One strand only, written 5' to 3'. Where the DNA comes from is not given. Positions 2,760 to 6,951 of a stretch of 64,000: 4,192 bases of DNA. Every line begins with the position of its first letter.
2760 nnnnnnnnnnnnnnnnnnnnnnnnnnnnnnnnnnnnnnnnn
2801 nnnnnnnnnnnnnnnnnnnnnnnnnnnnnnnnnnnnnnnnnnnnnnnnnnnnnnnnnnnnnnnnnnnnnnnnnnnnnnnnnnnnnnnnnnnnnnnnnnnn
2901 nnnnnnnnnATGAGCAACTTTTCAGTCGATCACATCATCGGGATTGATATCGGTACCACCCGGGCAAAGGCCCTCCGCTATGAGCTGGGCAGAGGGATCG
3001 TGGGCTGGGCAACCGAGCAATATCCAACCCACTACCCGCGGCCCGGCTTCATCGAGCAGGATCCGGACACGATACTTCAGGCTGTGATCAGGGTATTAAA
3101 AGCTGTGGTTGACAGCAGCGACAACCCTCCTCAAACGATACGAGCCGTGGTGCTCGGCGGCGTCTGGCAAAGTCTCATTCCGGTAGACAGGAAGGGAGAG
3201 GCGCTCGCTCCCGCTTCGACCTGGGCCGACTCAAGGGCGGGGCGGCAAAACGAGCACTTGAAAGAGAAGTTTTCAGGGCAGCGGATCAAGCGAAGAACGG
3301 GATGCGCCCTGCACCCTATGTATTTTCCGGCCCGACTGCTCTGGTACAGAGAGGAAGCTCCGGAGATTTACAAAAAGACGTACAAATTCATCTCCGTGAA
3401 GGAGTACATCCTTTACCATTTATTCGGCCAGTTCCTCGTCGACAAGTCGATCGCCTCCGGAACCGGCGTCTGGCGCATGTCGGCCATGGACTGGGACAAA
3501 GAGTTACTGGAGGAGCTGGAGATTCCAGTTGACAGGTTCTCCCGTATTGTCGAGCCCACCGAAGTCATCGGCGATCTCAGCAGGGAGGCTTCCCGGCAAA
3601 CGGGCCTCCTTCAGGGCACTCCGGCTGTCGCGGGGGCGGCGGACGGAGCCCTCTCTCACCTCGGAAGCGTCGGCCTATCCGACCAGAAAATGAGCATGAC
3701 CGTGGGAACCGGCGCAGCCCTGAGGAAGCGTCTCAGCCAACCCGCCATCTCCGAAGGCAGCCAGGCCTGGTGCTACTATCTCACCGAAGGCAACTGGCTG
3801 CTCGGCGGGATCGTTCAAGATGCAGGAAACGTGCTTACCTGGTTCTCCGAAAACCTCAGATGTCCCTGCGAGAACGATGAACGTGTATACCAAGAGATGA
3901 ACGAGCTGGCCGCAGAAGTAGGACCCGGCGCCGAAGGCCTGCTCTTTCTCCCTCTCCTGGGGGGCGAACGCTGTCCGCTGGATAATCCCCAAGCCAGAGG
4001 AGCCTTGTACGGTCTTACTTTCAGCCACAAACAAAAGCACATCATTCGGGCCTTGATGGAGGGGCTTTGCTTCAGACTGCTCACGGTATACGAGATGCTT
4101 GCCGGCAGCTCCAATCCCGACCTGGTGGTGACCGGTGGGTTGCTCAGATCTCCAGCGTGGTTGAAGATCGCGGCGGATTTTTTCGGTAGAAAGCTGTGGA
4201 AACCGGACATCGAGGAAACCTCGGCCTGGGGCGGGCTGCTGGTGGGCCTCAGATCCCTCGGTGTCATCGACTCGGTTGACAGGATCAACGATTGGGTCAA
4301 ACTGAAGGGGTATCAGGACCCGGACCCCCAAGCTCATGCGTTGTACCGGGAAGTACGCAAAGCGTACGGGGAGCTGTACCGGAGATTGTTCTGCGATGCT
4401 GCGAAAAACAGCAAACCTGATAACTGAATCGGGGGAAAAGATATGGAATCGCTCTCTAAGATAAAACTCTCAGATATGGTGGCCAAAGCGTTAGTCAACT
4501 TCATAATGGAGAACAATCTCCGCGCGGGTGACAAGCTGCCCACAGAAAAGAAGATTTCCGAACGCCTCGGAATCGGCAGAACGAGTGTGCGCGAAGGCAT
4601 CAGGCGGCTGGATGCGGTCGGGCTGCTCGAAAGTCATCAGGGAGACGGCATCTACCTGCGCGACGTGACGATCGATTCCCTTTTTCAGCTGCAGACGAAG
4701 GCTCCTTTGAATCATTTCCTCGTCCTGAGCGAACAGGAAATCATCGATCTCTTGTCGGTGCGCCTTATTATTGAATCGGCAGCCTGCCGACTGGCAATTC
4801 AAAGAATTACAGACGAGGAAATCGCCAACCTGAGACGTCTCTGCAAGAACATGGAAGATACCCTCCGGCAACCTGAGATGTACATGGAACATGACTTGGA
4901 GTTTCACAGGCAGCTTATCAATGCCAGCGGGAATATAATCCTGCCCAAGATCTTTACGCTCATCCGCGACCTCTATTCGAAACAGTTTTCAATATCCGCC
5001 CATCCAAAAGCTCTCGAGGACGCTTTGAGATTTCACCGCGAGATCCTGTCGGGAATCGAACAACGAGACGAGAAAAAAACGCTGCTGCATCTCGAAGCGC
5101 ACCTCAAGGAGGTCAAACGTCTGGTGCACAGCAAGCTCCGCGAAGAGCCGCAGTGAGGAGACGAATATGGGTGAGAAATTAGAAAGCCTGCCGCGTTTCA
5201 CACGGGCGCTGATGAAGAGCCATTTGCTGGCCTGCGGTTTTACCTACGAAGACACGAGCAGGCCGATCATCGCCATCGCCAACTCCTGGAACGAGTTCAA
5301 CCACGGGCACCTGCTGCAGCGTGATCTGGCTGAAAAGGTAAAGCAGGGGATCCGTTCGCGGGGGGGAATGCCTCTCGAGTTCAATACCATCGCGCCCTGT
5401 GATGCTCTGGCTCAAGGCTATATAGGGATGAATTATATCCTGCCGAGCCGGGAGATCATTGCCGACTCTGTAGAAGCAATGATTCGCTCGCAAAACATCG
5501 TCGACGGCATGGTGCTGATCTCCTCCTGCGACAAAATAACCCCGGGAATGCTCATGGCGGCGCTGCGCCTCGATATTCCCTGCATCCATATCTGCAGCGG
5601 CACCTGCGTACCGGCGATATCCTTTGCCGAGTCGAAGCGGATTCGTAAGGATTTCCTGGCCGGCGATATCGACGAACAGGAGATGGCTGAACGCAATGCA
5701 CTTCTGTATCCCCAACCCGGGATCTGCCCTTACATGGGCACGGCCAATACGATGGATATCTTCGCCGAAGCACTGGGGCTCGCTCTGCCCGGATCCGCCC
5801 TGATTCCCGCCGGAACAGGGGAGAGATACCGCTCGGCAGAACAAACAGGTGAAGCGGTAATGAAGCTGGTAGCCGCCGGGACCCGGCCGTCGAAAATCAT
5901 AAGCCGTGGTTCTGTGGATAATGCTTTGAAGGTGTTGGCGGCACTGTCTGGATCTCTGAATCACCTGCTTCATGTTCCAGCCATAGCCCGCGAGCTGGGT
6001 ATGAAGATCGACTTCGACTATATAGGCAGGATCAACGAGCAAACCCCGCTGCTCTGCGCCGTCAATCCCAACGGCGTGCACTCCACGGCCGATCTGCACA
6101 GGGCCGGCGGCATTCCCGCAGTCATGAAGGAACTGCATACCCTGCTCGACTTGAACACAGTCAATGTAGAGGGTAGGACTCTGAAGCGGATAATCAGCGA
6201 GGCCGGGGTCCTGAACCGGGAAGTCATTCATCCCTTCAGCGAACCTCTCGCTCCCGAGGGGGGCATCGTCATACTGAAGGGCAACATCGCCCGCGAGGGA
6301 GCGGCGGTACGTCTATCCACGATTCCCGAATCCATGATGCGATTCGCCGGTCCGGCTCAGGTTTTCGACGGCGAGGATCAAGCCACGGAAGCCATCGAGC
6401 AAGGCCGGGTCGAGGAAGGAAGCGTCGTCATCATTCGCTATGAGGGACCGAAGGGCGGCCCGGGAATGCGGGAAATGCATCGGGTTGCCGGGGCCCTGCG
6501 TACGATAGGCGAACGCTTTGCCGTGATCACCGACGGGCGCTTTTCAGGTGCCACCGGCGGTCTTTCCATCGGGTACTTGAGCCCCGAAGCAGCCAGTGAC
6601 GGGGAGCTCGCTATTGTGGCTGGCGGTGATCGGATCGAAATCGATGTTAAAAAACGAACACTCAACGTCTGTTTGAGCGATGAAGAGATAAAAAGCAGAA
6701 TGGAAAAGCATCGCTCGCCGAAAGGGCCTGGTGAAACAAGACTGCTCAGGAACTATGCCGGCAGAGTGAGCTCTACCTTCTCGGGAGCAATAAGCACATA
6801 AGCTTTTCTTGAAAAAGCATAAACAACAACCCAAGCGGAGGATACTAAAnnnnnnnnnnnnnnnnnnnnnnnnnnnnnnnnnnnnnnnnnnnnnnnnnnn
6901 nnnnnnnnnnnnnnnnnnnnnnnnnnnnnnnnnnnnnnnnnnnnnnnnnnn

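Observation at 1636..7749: LarA-family racemase/epimerase homolog heading a dehydratase-aldolase sugar-acid operon without larBCE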

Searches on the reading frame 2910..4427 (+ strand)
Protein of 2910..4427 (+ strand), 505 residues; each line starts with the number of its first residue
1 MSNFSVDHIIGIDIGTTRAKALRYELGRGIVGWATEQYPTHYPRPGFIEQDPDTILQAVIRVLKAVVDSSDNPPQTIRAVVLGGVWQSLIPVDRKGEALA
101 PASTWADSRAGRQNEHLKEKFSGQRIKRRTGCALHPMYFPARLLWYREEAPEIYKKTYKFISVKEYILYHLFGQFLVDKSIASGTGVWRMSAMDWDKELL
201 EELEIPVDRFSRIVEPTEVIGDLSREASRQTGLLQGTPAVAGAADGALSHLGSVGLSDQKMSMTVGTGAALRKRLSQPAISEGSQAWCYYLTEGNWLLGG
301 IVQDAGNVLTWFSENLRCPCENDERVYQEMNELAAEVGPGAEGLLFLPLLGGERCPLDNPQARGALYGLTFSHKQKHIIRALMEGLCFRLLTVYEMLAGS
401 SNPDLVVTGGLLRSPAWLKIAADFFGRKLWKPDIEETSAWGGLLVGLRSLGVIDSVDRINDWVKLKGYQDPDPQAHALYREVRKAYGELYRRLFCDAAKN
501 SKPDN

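Call 3: search_protein_families(library=pfam, proteins=[window:2910-4427:+])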
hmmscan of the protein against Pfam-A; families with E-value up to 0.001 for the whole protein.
window:2910-4427:+ (505 aa): 2 families
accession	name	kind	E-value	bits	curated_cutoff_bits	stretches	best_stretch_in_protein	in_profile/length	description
PF00370.27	FGGY_N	-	2.9e-53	181.4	28.8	1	9-252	2-245/245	FGGY family of carbohydrate kinases, N-terminal domain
PF02782.22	FGGY_C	-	6.4e-27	95.1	27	1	263-448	3-196/198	FGGY family of carbohydrate kinases, C-terminal domain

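Call 4: search_protein_families(library=ncbifam, proteins=[window:2910-4427:+])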
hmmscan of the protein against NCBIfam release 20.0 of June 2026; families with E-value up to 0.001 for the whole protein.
window:2910-4427:+ (505 aa): 12 families
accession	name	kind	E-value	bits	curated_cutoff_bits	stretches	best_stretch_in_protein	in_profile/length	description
TIGR01314.1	gntK_FGGY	equivalog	6.9e-111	371.2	648.55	1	9-494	2-494/505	gluconokinase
TIGR01312.1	XylB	equivalog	2.3e-86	290.2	380.25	1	10-490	1-480/481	xylulokinase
TIGR01311.1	glycerol_kin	equivalog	1.7e-53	181.7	590.35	1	8-466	2-466/496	glycerol kinase GlpK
NF011601.0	PRK15027.1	equivalog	2.6e-47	161.3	912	1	10-494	3-480/484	xylulokinase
NF000756.0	PRK00047.1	subfamily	1.5e-42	145.6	498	1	7-470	5-472/502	glycerol kinase GlpK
NF008187.0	PRK10939.1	equivalog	5.5e-38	130.9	528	1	7-492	4-502/521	autoinducer-2 kinase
TIGR02628.1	fuculo_kin_coli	equivalog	6.5e-30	104.5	470.9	1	80-461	74-453/465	L-fuculokinase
TIGR01315.1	5C_CHO_kinase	subfamily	4.8e-25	88.3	408.7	1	8-464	1-506/541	FGGY family pentulose kinase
NF003154.0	PRK04123.1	equivalog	3.3e-24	85.5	428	2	308-498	341-542/554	ribulokinase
TIGR01234.1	L-ribulokinase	equivalog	2.4e-15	56.3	583.25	1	104-447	121-482/536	ribulokinase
TIGR02627.1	rhamnulo_kin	equivalog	8.6e-15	54.2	527.95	1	90-231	81-222/454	rhamnulokinase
NF007925.0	PRK10640.1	equivalog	3.5e-12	45.5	639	1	88-230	85-227/489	rhamnulokinase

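Call 43: search_solved_structures(query=window:2910-4424:+, max_evalue=1e-30)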
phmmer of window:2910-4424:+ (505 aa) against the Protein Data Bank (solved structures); distinct sequences matched with E-value up to 1e-30: 17.
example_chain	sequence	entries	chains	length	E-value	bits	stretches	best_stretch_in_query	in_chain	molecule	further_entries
3gbt_A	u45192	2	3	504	4.3e-74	252.9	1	5-497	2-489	Gluconate kinase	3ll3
2itm_A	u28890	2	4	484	5.4e-49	170.1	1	10-494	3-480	Xylulose kinase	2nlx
3hz6_A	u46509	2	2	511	1.6e-45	158.6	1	8-434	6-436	Xylulokinase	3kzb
6k78_B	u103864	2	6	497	7e-43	149.9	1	9-447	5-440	Glycerol kinase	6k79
2zf5_O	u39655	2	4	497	8.6e-43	149.6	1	9-447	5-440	Glycerol kinase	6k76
6k78_A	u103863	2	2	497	9.9e-43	149.4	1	9-447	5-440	Glycerol kinase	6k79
3ifr_A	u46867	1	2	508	3.8e-40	140.9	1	8-493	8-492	Carbohydrate kinase, FGGY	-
5vm1_A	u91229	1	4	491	1.9e-38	135.3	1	9-449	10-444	Xylulokinase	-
3g25_A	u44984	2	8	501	2.1e-37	131.8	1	3-485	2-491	Glycerol kinase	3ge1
6ude_A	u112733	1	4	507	4.3e-36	127.5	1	9-468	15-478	Glycerol kinase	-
3ezw_A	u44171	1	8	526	8.7e-34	119.9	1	8-461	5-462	Glycerol kinase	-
1bu6_O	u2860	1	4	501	1.3e-33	119.4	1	8-461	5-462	PROTEIN (GLYCEROL KINASE)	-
1bo5_O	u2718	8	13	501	1.7e-33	118.9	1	8-461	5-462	PROTEIN (GLYCEROL KINASE) | GLYCEROL KINASE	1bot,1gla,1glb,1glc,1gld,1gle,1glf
2dpn_A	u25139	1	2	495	2.8e-33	118.2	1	9-485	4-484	Glycerol kinase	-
1bwf_Y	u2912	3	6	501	3.3e-33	118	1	8-461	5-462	GLYCEROL KINASE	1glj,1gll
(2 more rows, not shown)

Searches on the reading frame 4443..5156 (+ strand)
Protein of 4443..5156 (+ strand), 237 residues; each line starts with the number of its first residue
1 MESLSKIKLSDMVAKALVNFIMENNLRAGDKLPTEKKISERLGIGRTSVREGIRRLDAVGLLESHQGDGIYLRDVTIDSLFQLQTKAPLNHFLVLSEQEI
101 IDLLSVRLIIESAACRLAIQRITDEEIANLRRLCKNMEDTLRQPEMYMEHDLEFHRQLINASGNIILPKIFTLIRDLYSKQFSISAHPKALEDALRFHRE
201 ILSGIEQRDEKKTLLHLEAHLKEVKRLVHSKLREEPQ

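Call 3: search_protein_families(library=pfam, proteins=[window:4443-5156:+])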
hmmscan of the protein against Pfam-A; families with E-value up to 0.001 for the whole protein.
window:4443-5156:+ (237 aa): 4 families
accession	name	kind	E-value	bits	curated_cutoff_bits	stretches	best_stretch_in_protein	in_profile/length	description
PF07729.17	FCD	-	1e-22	81.3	24.3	1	102-222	1-124/125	FCD domain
PF00392.27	GntR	-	4.2e-17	62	27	1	10-71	2-63/64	Bacterial regulatory proteins, gntR family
PF07840.17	FadR_C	-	7.2e-08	32.9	23.6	1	100-216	27-140/164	FadR C-terminal domain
PF01325.25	Fe_dep_repress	-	0.00035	21.2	26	1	30-66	20-56/60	Iron dependent repressor, N-terminal DNA binding domain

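Call 4: search_protein_families(library=ncbifam, proteins=[window:4443-5156:+])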
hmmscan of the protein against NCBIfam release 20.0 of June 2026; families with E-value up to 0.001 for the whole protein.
window:4443-5156:+ (237 aa): 25 families
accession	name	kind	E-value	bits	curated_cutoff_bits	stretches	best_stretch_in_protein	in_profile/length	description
NF003011.0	PRK03837.1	subfamily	5.8e-36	124.3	260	1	3-231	8-236/241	transcriptional regulator NanR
NF007741.0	PRK10421.1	equivalog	1.3e-29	103.4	311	1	6-229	5-234/262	transcriptional regulator LldR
TIGR03338.1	phnR_burk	equivalog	4.2e-24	85.4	271.5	2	98-224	80-209/212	phosphonate utilization associated transcriptional regulator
NF007001.0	PRK09464.1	equivalog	1.1e-23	84.2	330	1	5-234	7-238/254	pyruvate dehydrogenase complex transcriptional repressor PdhR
NF007442.0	PRK09990.1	equivalog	1.6e-23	83.4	301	1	6-178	8-180/256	transcriptional regulator GlcC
NF003444.0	PRK04984.1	equivalog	9.5e-19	67.9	189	1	15-227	14-222/239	fatty acid metabolism transcriptional regulator FadR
NF007588.0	PRK10225.1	equivalog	1.3e-16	60.6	442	1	12-226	13-229/257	Uxu operon transcriptional regulator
TIGR02812.1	fadR_gamma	equivalog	2.1e-16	60.3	249.2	1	15-217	13-211/235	fatty acid metabolism transcriptional regulator FadR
NF008571.0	PRK11523.1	equivalog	5.8e-16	58.7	396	1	1-229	1-226/258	transcriptional regulator ExuR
TIGR02325.1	C_P_lyase_phnF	equivalog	2.2e-11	43.8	156.8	1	11-149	11-148/238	phosphonate metabolism transcriptional regulator PhnF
NF007292.0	PRK09764.1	equivalog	2.4e-09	36.7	281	1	12-84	9-82/240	GntR family transcriptional regulator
NF052282.1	PLP_TF_PdxR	equivalog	3.3e-08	33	320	1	11-76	4-69/448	MocR-like pyridoxine biosynthesis transcription factor PdxR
NF052290.2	MocR_like_YczR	exception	1.5e-07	30.5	487.4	1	12-74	23-85/458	MocR-like transcription factor YczR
NF052441.1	TransRegRv0792c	equivalog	2.2e-07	30.4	400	1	8-143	16-147/260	Rv0792c family HTH-type transcriptional regulator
TIGR03337.1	phnR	equivalog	4.7e-07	29.7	296.75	1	14-64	7-57/231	phosphonate utilization transcriptional regulator PhnR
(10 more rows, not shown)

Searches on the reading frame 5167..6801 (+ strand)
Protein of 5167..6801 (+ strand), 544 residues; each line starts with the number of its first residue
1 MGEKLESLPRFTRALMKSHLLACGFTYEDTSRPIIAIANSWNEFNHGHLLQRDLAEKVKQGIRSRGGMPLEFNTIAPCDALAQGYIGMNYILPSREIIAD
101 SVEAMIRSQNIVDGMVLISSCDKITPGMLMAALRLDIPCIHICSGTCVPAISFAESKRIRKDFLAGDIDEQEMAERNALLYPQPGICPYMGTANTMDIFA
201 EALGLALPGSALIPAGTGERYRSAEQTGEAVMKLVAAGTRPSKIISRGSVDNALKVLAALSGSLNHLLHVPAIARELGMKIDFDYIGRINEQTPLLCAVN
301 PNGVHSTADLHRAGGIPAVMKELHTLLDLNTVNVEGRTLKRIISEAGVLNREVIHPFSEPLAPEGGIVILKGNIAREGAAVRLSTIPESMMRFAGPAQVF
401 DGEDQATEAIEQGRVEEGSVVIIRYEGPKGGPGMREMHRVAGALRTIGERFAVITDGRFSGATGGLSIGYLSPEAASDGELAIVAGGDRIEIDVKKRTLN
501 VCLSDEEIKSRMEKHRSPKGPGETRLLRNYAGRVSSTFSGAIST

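Call 3: search_protein_families(library=pfam, proteins=[window:5167-6801:+])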
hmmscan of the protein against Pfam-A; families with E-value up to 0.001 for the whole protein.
window:5167-6801:+ (544 aa): 2 families
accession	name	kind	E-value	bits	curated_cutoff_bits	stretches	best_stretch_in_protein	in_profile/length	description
PF00920.27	ILVD_EDD_N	-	1.4e-106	356.7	27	1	32-340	1-314/316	Dihydroxy-acid/6-phosphogluconate dehydratase N-terminal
PF24877.1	ILV_EDD_C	-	6.2e-61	205.6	27.7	1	352-541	1-191/191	Dihydroxy-acid/6-phosphogluconate dehydratase C-terminal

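Call 4: search_protein_families(library=ncbifam, proteins=[window:5167-6801:+])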
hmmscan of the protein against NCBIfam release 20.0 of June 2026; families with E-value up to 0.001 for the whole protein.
window:5167-6801:+ (544 aa): 8 families
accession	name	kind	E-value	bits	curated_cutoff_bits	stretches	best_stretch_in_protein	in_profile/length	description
NF002068.0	PRK00911.1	subfamily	6.8e-171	569.5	644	1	12-543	15-555/559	dihydroxy-acid dehydratase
TIGR00110.1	ilvD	equivalog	2.5e-167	557.7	618.15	1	17-543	3-541/543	dihydroxy-acid dehydratase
NF004784.0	PRK06131.1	subfamily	2.1e-124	416.1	539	1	13-528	23-545/576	dihydroxy-acid dehydratase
NF009103.0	PRK12448.1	equivalog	6.2e-123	411.1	710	2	19-349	21-367/616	dihydroxy-acid dehydratase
NF009560.0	PRK13017.1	subfamily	5e-112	375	684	1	14-539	26-571/595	dihydroxy-acid dehydratase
NF009559.0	PRK13016.1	equivalog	6.6e-105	351.5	882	1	17-519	27-537/578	L-arabinonate dehydratase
TIGR01196.1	edd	equivalog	2.1e-81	274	708.25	1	29-517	61-570/601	phosphogluconate dehydratase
TIGR03432.1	yjhG_yagF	hypoth_equivalog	3.7e-68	230.1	808.15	2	44-343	79-388/640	YjhG/YagF family D-xylonate dehydratase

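Call 42: search_solved_structures(query=window:5167-6798:+, max_evalue=1e-30)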
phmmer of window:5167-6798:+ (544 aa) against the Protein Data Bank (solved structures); distinct sequences matched with E-value up to 1e-30: 18.
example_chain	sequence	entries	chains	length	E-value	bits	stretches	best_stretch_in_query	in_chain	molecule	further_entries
6nte_A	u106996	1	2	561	3.5e-107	362.4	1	16-543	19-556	Dihydroxy-acid dehydratase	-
6ovt_A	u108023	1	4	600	4.6e-105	355.4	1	13-542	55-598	Dihydroxy-acid dehydratase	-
9ix7_A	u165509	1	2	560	3.7e-95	322.7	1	16-542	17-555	dihydroxy-acid dehydratase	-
8ikz_A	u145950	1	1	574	4.8e-89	302.5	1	20-542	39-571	Dihydroxy-acid dehydratase, chloroplastic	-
5ym0_A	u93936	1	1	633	7.6e-89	301.8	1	20-542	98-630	Dihydroxy-acid dehydratase, chloroplastic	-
9jsq_A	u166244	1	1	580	3.7e-88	299.6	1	20-542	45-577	Dihydroxy-acid dehydratase, chloroplastic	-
8hs0_A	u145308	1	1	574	1.1e-87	298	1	20-542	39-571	Dihydroxy-acid dehydratase, chloroplastic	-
9l8r_A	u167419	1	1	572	1.2e-87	297.9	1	20-542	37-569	Dihydroxy-acid dehydratase, chloroplastic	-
5ze4_A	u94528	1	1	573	1.2e-87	297.9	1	20-542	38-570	Dihydroxy-acid dehydratase, chloroplastic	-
9jpi_A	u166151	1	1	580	1.3e-87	297.8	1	20-542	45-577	Dihydroxy-acid dehydratase, chloroplastic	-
8imu_A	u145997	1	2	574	2.6e-87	296.8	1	20-542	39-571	Dihydroxy-acid dehydratase, chloroplastic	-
8ej0_A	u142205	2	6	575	2.9e-83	283.4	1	30-535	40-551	Dihydroxyacid dehydratase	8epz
9evv_A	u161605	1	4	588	4.6e-75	256.4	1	31-514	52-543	L-arabinonate dehydratase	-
5j83_A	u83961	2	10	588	4.6e-75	256.4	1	31-514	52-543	Dihydroxyacid dehydratase/phosphogluconate dehydratase | Dihydroxy-acid dehydratase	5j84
5j85_A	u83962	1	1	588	1.2e-74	255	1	31-514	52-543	Dihydroxyacid dehydratase/phosphogluconate dehydratase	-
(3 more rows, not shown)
